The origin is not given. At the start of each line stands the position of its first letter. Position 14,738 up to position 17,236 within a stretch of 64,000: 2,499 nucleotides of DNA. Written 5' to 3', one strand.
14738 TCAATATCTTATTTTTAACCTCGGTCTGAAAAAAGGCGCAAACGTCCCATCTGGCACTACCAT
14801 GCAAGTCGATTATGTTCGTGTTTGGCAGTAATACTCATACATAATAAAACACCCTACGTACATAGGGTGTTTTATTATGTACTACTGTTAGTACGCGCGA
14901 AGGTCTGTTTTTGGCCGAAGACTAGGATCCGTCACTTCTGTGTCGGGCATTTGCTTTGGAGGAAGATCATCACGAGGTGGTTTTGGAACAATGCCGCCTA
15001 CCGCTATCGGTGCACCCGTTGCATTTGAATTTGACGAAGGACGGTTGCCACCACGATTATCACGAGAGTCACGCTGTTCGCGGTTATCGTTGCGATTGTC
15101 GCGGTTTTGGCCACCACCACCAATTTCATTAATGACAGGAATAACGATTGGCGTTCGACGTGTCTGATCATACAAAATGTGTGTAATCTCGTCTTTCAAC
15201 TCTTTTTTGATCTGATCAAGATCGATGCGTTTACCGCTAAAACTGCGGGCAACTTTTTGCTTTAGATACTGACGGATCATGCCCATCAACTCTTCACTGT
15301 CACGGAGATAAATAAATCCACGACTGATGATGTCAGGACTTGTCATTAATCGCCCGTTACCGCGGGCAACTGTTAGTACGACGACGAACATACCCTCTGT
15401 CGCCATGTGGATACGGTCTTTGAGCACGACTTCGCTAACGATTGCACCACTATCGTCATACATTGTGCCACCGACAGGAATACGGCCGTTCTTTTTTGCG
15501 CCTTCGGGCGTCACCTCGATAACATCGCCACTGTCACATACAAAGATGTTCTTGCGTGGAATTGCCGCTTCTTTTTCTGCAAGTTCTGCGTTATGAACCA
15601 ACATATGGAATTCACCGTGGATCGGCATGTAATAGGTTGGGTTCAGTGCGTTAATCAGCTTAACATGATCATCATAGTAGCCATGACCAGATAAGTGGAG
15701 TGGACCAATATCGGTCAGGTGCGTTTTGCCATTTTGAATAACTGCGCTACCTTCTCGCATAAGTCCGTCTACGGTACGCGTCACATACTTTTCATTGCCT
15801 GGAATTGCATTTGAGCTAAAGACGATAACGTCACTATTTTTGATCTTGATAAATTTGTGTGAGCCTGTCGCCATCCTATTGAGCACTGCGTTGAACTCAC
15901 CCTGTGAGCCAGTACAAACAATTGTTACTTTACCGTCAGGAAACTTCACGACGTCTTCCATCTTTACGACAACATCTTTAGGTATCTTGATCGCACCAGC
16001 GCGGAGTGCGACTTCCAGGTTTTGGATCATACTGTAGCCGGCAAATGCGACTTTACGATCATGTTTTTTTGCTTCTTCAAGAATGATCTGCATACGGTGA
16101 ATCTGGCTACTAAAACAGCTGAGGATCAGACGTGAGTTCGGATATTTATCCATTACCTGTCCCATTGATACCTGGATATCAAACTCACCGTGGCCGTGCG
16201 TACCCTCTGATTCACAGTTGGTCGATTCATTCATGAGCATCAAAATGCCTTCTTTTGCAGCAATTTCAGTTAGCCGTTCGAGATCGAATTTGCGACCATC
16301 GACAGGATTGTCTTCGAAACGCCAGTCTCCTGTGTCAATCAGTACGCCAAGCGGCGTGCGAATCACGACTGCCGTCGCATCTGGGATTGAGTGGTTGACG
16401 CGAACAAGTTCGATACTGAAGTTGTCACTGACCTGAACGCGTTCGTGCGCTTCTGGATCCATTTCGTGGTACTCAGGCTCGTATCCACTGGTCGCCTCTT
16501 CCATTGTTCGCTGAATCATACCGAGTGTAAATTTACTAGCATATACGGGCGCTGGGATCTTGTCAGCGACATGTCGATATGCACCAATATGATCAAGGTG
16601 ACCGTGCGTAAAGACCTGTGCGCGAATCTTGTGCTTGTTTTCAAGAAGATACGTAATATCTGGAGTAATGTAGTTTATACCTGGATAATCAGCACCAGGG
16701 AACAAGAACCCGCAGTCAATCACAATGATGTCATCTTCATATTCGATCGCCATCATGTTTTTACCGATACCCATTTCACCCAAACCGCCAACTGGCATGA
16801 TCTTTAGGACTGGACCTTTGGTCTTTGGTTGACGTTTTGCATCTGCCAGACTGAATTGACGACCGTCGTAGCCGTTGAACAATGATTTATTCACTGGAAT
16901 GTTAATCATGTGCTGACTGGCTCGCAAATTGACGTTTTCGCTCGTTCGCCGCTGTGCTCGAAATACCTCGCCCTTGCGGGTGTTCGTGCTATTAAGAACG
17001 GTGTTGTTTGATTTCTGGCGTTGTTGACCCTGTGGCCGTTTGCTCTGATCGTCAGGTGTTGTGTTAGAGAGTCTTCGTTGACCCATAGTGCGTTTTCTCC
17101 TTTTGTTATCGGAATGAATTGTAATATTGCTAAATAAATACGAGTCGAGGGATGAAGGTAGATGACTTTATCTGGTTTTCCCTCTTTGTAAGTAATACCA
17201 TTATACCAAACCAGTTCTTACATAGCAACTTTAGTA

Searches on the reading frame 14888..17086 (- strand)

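Call 77: search_protein_families(library=pfam, proteins=[window:14888-17086:-], max_evalue=0.001)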
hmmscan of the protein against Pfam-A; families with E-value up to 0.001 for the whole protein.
window:14888-17086:- (732 aa): 5 families
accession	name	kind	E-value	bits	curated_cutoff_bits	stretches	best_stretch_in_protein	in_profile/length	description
PF22505.1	RNase_J_b_CASP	-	1.5e-43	148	27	1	318-442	2-126/126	Ribonuclease J, beta-CASP domain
PF17770.6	RNase_J_C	-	8.7e-26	91.3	23.8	1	554-655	1-102/102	Ribonuclease J C-terminal domain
PF07521.17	RMMBL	-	3.8e-09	36.8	21.6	1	464-508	13-57/63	Zn-dependent metallo-hydrolase RNA specificity domain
PF00753.33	Lactamase_B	-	2.6e-08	34.5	22.7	1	110-263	7-158/196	Metallo-beta-lactamase superfamily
PF12706.13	Lactamase_B_2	-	1.4e-07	31.8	27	1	142-253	20-133/200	Beta-lactamase superfamily domain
